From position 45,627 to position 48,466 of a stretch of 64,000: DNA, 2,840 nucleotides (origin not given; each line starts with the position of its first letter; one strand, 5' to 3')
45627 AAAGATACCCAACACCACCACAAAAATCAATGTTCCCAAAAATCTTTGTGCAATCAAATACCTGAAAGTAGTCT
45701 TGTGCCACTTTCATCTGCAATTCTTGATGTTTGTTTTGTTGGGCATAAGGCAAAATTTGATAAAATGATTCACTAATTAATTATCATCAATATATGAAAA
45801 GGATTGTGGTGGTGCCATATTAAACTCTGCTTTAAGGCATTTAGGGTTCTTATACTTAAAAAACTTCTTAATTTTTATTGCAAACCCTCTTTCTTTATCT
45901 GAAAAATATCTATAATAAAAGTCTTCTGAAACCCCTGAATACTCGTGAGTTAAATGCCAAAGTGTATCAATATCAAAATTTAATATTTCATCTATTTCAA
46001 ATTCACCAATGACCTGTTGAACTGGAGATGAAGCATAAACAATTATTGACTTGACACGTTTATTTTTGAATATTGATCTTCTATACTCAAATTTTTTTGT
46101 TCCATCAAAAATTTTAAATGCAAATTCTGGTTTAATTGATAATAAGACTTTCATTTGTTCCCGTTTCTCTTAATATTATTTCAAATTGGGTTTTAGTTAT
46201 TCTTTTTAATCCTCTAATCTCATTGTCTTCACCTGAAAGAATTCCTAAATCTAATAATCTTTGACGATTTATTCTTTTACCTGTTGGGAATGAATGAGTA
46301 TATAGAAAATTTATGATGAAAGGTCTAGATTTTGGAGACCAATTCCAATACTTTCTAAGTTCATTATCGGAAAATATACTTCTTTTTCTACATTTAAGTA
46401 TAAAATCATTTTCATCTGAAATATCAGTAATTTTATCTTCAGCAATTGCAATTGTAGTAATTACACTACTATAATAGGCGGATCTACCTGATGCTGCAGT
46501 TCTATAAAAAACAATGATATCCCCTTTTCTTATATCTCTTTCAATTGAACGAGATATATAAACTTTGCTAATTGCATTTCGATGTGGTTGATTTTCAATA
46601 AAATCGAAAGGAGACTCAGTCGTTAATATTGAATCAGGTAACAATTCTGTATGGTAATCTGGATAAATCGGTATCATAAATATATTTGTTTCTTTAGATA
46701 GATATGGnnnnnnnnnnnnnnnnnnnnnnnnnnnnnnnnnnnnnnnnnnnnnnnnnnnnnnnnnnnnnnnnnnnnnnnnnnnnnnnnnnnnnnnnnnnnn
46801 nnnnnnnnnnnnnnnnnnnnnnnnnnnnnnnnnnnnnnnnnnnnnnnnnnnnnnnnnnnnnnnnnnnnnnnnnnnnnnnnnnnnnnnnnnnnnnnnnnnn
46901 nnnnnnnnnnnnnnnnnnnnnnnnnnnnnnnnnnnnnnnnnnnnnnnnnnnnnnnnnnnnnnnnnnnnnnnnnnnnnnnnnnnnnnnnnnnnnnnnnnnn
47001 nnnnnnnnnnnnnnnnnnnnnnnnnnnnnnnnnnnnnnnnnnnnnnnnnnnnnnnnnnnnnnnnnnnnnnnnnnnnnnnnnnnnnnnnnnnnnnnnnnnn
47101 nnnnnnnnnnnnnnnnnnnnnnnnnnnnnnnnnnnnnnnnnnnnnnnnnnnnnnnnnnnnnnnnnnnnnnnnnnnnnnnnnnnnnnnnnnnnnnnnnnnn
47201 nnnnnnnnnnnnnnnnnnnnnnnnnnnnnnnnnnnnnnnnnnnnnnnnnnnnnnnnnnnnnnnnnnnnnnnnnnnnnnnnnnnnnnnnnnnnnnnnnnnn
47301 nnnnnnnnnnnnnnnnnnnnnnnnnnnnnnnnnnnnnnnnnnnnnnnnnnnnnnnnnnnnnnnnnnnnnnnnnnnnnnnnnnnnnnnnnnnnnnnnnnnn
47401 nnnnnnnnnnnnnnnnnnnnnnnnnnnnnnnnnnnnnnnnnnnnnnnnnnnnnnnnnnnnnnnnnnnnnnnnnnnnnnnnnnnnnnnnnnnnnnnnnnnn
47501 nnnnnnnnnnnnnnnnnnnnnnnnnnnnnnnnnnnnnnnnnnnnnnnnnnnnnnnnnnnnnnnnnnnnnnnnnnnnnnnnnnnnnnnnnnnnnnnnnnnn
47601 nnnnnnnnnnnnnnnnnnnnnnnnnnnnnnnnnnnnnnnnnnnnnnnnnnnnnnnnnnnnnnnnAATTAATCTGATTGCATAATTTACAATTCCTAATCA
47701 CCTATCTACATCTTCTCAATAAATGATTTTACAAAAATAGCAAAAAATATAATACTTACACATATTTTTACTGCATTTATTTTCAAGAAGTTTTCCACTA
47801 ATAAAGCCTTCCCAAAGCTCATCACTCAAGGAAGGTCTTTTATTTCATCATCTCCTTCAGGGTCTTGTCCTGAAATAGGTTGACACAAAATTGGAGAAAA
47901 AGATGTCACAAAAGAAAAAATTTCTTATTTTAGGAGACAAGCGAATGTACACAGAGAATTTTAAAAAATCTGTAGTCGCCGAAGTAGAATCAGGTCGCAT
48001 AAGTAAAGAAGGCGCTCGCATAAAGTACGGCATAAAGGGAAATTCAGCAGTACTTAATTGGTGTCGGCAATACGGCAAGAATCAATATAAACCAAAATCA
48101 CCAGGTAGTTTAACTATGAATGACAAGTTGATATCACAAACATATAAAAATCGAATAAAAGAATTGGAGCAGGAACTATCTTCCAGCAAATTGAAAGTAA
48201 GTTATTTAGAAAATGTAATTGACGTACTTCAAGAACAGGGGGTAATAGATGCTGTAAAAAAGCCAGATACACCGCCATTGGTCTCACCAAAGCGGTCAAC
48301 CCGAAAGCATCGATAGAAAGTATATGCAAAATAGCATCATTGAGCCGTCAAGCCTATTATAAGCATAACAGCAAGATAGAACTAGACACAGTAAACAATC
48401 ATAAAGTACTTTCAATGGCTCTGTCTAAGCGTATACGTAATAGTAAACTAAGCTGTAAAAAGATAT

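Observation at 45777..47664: Overlapping two-gene cassette: PIN-nuclease/GNAT-like/unknown-domain protein plus a stand-alone ASCH protein, next to an IS3 element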

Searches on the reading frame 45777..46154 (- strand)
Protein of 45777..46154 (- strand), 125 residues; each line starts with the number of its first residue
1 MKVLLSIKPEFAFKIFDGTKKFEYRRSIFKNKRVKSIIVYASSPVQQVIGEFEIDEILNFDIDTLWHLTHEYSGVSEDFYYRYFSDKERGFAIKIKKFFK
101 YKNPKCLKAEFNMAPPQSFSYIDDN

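Call 3: search_protein_families(library=pfam, proteins=[window:45777-46154:-], max_evalue=1)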
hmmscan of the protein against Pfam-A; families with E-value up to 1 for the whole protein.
window:45777-46154:- (125 aa): 2 families
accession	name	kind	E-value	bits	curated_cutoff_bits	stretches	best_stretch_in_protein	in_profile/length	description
PF04266.20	ASCH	-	0.0003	21.9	21.2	1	5-88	1-92/103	ASCH domain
PF23187.1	UBX7_N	-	0.027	15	27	1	12-50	56-94/110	UBX7 N-terminal domain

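Call 4: search_protein_families(library=ncbifam, proteins=[window:45777-46154:-], max_evalue=1)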
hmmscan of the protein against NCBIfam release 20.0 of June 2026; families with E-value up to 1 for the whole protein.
window:45777-46154:- (125 aa): 1 family
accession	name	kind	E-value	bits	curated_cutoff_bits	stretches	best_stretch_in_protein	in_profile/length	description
NF008917.0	PRK12279.1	equivalog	5.8e-16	58.6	526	1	3-122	191-310/311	50S ribosomal protein L22/unknown domain fusion protein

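Call 5: search_protein_families(library=padloc, proteins=[window:45777-46154:-], max_evalue=1)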
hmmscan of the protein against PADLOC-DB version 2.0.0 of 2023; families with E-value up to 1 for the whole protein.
window:45777-46154:- (125 aa): 3 families
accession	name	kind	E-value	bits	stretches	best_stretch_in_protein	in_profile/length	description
PDLC04425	PDC-M11B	-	1.9e-50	168.7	1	1-124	1-124/132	-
PDLC04424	PDC-M11B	-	3.2e-40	135.3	1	1-124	8-131/142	-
PDLC04423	PDC-M11B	-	9.7e-15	52.9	1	5-122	1-118/164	-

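Call 9: search_solved_structures(query=window:45777-46154:-, max_evalue=10, show_alignments=2)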
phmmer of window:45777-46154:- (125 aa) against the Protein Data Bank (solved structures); distinct sequences matched with E-value up to 10: 7.
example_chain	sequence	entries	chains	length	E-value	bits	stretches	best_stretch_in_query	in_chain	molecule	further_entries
5gus_A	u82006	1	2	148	8.6e-12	48.8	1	3-122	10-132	Helix-turn-helix domain-containing protein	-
5guq_A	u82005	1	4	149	8.8e-12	48.8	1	3-122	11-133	Helix-turn-helix domain-containing protein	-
5y6c_A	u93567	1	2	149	2.2e-11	47.5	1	3-122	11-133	Helix-turn-helix domain-containing protein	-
5y6b_A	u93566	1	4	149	3.3e-11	47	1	3-122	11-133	Helix-turn-helix domain-containing protein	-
1wk2_A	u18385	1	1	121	0.44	14.3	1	5-105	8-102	HYPOTHETICAL PROTEIN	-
2dp9_A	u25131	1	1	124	0.47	14.2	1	5-105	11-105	Hypothetical protein TTHA0113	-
8pnk_A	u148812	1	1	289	1.3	12.7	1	3-53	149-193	ATP-dependent RNA helicase DED1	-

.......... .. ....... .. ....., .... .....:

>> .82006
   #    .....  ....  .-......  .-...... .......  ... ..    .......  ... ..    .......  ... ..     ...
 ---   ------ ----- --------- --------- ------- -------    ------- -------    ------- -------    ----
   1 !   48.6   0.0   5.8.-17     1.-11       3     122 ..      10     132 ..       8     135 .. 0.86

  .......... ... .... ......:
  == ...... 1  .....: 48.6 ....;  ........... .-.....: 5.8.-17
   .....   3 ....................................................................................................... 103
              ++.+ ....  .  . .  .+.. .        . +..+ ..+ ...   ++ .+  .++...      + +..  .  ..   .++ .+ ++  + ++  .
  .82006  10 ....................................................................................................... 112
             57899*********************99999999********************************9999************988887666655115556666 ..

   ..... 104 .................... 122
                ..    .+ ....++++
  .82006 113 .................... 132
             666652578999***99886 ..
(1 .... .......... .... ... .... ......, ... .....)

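Call 15: find_homologous_proteins(query=window:45777-46154:-)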
Query window:45777-46154:- (125 aa): 3375 proteins with E <= 0.001 among 3376 candidates; the best 120 are listed.
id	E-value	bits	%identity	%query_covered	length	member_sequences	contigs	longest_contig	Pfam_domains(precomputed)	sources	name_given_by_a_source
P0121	4.1e-77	274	100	100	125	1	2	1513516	-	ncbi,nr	ncbi:MAG: hypothetical protein KIT33_12915 [Candidatus Kapabacteria bacterium]|nr:hypothetical prote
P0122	2.3e-59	217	75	100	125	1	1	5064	PF04266.21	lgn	-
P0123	3.4e-59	217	77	98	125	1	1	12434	-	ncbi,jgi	jgi:predicted transcriptional regulator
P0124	1.0e-58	215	76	99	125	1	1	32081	-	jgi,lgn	jgi:predicted transcriptional regulator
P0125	1.5e-58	214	75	99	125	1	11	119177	PF04266.21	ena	-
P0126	1.9e-58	214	77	99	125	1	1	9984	-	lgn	-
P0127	2.8e-58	214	74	100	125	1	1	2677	-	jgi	jgi:predicted transcriptional regulator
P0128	3.1e-58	213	76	100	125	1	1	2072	-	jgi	jgi:predicted transcriptional regulator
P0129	3.1e-58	213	75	99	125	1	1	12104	-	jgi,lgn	-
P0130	3.4e-58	213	77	99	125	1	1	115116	-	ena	-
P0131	3.6e-58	213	74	99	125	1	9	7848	PF04266.21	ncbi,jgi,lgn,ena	jgi:predicted transcriptional regulator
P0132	4.3e-58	213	76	99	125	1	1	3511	-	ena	-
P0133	4.6e-58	213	77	97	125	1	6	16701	-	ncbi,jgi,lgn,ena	jgi:predicted transcriptional regulator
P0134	5.0e-58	213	75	99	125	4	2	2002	-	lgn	-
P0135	5.3e-58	213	74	99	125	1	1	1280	-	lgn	-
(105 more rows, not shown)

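Call 59: search_solved_structures(query=A6, max_evalue=10, show_alignments=0)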
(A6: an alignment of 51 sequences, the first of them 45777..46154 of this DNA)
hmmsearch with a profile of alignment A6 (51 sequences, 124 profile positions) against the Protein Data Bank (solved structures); distinct sequences matched with E-value up to 10: 10.
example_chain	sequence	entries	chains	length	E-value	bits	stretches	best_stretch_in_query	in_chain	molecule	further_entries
5gus_A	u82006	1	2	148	6.6e-20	75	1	3-123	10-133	Helix-turn-helix domain-containing protein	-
5guq_A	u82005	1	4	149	6.7e-20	74.9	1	3-123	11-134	Helix-turn-helix domain-containing protein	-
5y6c_A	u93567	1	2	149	3.7e-19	72.5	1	3-123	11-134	Helix-turn-helix domain-containing protein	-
5y6b_A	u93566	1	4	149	4.7e-19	72.2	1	3-123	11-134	Helix-turn-helix domain-containing protein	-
1wk2_A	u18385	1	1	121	0.4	14.3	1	6-68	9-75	HYPOTHETICAL PROTEIN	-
3nrg_A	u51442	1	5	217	0.41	14.3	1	67-96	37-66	TetR family transcriptional regulator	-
2dp9_A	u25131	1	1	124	0.43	14.2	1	6-68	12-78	Hypothetical protein TTHA0113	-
7p8l_A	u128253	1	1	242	0.53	13.9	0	60-96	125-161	N-glycosylase/DNA lyase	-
7olb_A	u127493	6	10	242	0.83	13.3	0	60-96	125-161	N-glycosylase/DNA lyase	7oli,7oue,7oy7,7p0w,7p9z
8pnk_A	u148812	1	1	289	1.1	12.8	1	3-47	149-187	ATP-dependent RNA helicase DED1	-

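Call 95: search_protein_families(library=phrogs, proteins=[window:45777-46154:-], max_evalue=0.001)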
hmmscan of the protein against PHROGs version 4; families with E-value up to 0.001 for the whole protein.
window:45777-46154:- (125 aa): 2 families
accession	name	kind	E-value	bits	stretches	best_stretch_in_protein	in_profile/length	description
phrog_3136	-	unknown function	5.4e-44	150.5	1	1-124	3-127/134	-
phrog_11553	-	unknown function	6.7e-15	56.1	1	3-123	138-262/278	-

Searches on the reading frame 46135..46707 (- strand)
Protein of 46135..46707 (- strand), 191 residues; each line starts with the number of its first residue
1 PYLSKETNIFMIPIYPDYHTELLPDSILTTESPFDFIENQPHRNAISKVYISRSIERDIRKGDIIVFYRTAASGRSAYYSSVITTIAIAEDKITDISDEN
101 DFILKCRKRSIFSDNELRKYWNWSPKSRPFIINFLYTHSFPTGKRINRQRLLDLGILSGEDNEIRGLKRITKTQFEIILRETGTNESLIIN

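Call 34: search_solved_structures(query=A3, max_evalue=10, show_alignments=2)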
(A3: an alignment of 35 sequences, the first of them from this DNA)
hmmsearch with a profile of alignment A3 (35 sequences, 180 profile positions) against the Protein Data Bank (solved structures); distinct sequences matched with E-value up to 10: 1.
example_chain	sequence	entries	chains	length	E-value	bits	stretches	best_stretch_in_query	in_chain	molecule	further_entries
2ln7_A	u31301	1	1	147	0.33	13.8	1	16-60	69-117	LPXTG-site transpeptidase family protein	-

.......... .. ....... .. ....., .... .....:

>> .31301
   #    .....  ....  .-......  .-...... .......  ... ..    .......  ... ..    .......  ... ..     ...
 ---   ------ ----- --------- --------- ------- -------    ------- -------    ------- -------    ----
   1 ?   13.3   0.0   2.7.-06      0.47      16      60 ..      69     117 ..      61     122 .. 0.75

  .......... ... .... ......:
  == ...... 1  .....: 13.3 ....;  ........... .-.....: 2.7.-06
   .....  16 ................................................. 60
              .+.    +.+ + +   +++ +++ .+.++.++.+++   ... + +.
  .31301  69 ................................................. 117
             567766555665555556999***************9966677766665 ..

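Call 45: predict_structure(alignment_id=A4)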
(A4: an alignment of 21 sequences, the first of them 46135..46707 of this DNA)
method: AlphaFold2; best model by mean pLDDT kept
length: 191 residues; sequences in the alignment: 21
mean_pLDDT: 68.3   pTM: 0.69
mean pLDDT of the five models: 68.3, 66.7, 63.8, 63.4, 61.9
residues with pLDDT >= 90: 0; 70-90: 108; 50-70: 45; < 50: 38
segments of 3 or more residues with pLDDT < 50: 17-46, 78-80
pLDDT, mean of each block of 10 residues (from residue 1): 70 60 42 36 47 78 81 52 74 86 76 74 70 77 72 82 75 86 63 36
secondary structure, 60 per line:
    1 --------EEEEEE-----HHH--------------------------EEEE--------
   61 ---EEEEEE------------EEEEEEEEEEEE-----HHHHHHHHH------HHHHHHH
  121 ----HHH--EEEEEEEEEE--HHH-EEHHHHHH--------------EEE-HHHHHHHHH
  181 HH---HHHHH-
elements in order: E9-14 E49-52 E64-69 E82-93 H99-107 H114-120 E130-139 H148-153 E168-170 H172-182 H186-190

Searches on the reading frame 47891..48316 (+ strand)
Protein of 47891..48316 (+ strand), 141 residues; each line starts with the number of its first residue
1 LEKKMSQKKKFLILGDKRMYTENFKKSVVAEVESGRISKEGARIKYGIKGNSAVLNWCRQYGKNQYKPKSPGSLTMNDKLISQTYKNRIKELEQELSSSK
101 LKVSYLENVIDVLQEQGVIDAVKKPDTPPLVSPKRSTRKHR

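Call 41: search_protein_families(library=pfam, proteins=[window:47891-48316:+], max_evalue=0.001)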
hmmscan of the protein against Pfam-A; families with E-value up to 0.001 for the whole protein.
window:47891-48316:+ (141 aa): 1 family
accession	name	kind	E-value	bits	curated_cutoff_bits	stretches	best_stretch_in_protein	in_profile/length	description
PF01527.26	HTH_Tnp_1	-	0.00049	20.7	24.1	1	17-96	4-67/75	Transposase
